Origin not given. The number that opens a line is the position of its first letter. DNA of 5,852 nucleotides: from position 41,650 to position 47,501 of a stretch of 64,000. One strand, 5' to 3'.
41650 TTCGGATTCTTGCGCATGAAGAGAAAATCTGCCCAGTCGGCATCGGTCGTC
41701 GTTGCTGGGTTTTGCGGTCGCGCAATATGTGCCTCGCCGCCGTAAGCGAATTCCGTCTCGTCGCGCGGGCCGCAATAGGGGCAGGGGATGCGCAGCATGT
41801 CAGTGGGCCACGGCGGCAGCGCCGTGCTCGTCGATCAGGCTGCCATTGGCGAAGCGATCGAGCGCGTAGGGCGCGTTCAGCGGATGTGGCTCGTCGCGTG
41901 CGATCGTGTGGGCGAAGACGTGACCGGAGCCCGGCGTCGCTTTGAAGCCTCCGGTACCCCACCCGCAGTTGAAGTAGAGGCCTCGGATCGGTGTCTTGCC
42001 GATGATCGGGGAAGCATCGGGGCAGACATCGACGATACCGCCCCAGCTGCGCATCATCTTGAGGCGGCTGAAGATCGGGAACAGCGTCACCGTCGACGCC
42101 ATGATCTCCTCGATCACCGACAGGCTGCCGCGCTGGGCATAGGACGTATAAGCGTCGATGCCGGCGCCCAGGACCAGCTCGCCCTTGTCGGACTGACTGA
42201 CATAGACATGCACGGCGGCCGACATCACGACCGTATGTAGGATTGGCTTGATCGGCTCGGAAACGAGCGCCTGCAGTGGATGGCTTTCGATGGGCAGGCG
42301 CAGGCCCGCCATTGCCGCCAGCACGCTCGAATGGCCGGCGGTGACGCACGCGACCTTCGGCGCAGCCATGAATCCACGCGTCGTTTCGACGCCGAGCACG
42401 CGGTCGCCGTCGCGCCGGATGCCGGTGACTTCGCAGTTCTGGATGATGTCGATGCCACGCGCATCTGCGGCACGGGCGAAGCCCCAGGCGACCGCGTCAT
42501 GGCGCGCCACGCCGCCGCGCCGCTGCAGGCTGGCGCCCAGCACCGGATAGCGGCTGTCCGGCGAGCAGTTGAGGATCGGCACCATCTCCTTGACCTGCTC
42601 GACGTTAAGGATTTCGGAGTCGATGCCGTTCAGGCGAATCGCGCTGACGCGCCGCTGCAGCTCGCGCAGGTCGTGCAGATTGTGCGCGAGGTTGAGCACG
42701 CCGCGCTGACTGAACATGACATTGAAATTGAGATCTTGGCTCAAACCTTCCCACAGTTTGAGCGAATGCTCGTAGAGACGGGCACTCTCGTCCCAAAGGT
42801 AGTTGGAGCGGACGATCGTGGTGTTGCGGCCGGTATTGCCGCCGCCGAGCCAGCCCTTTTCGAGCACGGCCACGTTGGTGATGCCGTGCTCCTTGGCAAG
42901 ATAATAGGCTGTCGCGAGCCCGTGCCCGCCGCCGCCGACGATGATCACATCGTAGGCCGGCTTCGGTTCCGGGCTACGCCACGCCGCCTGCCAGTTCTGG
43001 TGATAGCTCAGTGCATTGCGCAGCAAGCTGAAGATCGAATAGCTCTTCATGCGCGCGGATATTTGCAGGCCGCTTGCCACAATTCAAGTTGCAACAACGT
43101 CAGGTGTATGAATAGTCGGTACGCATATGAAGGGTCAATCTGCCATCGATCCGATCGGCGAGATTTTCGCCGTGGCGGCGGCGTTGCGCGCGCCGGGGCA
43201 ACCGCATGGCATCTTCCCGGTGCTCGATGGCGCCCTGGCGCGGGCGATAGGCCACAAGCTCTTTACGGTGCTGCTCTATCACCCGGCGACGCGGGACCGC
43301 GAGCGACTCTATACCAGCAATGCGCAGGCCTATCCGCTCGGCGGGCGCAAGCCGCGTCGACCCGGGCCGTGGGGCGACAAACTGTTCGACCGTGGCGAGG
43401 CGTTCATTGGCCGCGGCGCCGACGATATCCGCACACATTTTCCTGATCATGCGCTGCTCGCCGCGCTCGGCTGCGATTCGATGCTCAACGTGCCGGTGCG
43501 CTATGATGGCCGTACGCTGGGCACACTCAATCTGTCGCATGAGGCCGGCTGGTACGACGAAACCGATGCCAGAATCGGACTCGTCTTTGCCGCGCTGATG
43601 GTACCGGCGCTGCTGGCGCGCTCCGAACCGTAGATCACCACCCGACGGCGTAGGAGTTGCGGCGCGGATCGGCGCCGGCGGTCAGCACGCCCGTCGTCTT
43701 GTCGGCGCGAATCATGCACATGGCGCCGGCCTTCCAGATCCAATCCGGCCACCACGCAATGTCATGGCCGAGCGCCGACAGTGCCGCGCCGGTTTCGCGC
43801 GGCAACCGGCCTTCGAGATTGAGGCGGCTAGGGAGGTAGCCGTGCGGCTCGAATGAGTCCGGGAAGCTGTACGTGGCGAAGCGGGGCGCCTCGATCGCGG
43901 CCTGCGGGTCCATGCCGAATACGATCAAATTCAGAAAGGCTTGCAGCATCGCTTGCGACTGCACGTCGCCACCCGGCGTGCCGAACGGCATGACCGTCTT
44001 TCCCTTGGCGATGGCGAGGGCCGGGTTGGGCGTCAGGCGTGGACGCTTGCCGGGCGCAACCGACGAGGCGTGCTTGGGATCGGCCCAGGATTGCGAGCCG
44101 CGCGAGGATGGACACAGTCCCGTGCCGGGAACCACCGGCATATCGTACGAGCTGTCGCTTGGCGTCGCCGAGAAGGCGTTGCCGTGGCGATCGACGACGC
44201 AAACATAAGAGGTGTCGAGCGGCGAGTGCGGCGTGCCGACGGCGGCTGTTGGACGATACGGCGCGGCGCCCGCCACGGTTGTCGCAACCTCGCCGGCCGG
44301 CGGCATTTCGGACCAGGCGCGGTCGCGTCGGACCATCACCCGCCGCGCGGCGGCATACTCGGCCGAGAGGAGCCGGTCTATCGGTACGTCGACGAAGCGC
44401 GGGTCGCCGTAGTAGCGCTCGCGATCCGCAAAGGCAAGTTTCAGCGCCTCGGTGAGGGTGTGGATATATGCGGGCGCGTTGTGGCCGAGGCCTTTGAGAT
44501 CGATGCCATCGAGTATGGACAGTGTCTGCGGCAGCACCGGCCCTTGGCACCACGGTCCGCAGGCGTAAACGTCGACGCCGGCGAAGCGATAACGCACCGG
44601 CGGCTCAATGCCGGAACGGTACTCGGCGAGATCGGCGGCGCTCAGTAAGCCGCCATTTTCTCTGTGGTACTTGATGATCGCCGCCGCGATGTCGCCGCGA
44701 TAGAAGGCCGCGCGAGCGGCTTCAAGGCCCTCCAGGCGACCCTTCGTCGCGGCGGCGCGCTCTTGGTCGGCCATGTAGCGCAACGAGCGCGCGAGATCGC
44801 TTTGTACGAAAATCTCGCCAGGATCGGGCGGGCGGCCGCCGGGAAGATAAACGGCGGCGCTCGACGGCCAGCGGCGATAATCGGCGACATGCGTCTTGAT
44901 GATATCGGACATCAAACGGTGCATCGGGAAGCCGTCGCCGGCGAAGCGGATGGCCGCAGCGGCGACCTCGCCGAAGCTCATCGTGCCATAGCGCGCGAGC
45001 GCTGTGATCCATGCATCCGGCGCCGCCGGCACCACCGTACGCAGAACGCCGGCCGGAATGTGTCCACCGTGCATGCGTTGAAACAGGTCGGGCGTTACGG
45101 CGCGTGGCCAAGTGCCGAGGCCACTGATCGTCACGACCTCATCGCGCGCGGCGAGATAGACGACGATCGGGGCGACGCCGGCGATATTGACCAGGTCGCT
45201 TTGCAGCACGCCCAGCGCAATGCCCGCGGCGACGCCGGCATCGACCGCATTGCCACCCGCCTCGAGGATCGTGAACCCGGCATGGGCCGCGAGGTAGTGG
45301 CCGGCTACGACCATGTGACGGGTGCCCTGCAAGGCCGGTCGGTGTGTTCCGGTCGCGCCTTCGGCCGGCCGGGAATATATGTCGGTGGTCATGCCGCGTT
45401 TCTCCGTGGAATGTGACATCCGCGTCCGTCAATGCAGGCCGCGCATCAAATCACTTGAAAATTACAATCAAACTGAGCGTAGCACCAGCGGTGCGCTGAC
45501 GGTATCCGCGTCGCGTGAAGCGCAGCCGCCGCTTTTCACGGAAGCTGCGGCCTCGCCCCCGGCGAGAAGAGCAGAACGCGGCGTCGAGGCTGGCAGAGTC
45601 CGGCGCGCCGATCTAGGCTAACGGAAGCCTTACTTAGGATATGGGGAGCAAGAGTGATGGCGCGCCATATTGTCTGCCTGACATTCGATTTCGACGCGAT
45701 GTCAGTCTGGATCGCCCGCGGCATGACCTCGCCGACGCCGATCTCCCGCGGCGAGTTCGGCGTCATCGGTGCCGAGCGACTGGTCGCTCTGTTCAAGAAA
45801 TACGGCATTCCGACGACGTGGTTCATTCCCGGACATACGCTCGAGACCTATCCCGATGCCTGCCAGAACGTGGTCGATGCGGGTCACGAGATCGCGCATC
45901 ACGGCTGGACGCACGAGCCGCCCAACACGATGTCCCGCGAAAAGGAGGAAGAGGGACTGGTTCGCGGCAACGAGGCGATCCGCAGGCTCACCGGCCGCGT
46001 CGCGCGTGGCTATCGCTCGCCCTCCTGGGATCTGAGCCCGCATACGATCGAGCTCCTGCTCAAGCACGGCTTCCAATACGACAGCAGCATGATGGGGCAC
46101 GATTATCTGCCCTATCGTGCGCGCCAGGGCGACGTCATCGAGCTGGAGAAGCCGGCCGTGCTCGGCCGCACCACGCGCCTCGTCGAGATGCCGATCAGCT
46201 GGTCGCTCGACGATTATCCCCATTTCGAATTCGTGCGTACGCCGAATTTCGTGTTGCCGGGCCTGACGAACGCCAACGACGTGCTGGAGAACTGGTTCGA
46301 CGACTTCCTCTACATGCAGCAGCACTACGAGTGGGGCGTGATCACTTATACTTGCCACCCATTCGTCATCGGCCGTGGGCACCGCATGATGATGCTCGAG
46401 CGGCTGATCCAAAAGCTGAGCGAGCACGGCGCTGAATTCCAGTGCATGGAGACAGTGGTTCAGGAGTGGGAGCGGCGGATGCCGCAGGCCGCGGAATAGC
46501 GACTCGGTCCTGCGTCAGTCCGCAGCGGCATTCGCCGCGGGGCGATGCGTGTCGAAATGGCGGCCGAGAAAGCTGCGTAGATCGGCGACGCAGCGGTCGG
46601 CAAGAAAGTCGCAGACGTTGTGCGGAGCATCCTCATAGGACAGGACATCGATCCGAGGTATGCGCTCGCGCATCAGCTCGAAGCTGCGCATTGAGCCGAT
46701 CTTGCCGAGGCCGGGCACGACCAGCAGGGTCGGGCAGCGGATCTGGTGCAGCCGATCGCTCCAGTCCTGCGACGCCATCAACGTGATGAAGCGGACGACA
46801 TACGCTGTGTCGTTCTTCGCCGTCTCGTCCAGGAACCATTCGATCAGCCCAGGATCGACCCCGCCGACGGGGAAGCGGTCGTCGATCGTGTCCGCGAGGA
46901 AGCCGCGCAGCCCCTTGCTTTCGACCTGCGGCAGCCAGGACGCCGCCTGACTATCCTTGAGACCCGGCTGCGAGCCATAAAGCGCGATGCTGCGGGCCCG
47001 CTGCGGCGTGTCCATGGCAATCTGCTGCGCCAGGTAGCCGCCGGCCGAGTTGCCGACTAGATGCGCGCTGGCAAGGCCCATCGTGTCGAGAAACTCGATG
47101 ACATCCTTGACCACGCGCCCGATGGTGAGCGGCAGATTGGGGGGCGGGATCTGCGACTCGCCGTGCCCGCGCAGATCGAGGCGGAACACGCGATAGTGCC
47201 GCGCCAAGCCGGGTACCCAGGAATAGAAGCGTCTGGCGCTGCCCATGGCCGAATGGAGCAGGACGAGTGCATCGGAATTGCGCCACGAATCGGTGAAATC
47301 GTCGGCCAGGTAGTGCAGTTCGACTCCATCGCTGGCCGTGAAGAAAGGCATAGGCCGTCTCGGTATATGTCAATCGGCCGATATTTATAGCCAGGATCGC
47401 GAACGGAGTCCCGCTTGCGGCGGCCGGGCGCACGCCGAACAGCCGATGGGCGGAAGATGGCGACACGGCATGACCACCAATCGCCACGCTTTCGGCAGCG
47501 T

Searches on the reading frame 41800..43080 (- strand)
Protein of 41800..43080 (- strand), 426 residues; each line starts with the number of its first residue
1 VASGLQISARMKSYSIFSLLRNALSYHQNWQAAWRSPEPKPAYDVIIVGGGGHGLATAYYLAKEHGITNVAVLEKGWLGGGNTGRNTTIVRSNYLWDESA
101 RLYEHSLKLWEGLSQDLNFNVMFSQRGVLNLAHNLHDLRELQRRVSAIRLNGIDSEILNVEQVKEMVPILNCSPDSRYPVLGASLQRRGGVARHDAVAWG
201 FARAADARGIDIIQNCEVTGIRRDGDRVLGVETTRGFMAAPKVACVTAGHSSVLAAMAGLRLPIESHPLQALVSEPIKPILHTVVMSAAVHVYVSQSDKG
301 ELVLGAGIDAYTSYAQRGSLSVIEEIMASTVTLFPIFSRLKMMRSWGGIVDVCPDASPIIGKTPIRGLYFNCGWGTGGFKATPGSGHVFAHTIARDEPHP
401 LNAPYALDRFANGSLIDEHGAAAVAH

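Call 62: search_protein_families(library=pfam, proteins=[window:41800-43080:-], max_evalue=0.00001)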
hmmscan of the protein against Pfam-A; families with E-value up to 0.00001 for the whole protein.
window:41800-43080:- (426 aa): 3 families
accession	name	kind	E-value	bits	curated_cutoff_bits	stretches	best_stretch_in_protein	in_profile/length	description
PF01266.30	DAO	-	3.8e-72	244.2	27.9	1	44-391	1-352/353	FAD dependent oxidoreductase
PF00890.30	FAD_binding_2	-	3.8e-06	26.8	20.4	0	44-83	1-38/414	FAD binding domain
PF01946.23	Thi4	-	9.2e-06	25.5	26.2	0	43-82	18-57/235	Thi4 family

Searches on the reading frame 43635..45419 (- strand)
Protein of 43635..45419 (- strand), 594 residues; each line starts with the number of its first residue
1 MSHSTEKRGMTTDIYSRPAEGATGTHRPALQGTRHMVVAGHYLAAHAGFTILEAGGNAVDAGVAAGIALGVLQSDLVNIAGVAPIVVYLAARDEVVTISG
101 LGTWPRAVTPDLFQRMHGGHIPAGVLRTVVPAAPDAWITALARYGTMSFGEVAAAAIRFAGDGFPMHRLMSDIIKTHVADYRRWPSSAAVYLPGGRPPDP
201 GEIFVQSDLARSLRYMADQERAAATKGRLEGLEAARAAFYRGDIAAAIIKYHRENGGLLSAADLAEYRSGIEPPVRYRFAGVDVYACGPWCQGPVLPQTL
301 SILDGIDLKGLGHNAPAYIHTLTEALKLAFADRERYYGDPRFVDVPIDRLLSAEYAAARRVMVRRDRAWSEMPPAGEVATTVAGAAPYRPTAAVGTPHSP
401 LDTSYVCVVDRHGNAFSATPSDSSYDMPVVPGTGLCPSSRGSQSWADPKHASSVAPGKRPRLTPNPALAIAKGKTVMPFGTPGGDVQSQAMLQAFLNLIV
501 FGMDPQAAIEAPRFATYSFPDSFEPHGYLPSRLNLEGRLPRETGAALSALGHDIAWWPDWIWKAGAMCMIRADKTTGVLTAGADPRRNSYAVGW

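Call 11: search_protein_families(library=pfam, proteins=[window:43635-45419:-], max_evalue=0.001)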
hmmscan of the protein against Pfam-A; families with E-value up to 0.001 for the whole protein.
window:43635-45419:- (594 aa): 1 family
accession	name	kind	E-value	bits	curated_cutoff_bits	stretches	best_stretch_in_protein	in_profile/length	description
PF01019.26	G_glu_transpept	-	2.2e-110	370.3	27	1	51-588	3-511/512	Gamma-glutamyltranspeptidase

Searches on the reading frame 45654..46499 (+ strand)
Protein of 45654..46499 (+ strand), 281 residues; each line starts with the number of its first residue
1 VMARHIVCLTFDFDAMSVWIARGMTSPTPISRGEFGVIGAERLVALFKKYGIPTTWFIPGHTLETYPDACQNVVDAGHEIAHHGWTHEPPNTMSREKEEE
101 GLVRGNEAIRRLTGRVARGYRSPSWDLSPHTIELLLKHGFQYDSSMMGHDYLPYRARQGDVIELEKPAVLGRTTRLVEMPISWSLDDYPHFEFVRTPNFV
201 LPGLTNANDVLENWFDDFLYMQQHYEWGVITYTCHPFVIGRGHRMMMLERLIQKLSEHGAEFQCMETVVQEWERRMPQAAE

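Call 11: search_protein_families(library=pfam, proteins=[window:45654-46499:+], max_evalue=0.001)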
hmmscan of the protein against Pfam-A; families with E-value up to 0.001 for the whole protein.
window:45654-46499:+ (281 aa): 1 family
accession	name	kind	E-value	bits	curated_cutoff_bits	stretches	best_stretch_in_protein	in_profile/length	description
PF01522.26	Polysacc_deac_1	-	2.7e-19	69.8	23.1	1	41-142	22-123/124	Polysaccharide deacetylase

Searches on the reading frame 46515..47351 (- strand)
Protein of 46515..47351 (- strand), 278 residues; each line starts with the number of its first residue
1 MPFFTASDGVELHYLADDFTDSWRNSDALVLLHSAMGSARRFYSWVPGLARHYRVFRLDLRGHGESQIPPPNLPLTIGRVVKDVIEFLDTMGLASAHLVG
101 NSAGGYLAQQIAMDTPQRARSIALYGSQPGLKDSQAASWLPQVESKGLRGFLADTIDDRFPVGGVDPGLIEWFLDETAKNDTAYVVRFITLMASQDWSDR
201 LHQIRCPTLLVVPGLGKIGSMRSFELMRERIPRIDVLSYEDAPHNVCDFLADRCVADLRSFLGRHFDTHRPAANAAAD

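Call 11: search_protein_families(library=pfam, proteins=[window:46515-47351:-], max_evalue=0.001)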
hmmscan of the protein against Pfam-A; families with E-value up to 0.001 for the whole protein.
window:46515-47351:- (278 aa): 4 families
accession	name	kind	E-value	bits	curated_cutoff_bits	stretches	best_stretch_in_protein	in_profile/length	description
PF00561.26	Abhydrolase_1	-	3.7e-22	79.6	25.8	1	28-142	2-122/245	alpha/beta hydrolase fold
PF12697.13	Abhydrolase_6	-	2.4e-16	61.5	26.3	1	29-244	1-204/217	Alpha/beta hydrolase family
PF12146.15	Hydrolase_4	-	5.2e-11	42.7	27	1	28-232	6-218/239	Serine aminopeptidase, S33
PF00975.26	Thioesterase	-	0.00014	22.6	26.4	1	29-119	3-91/226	Thioesterase domain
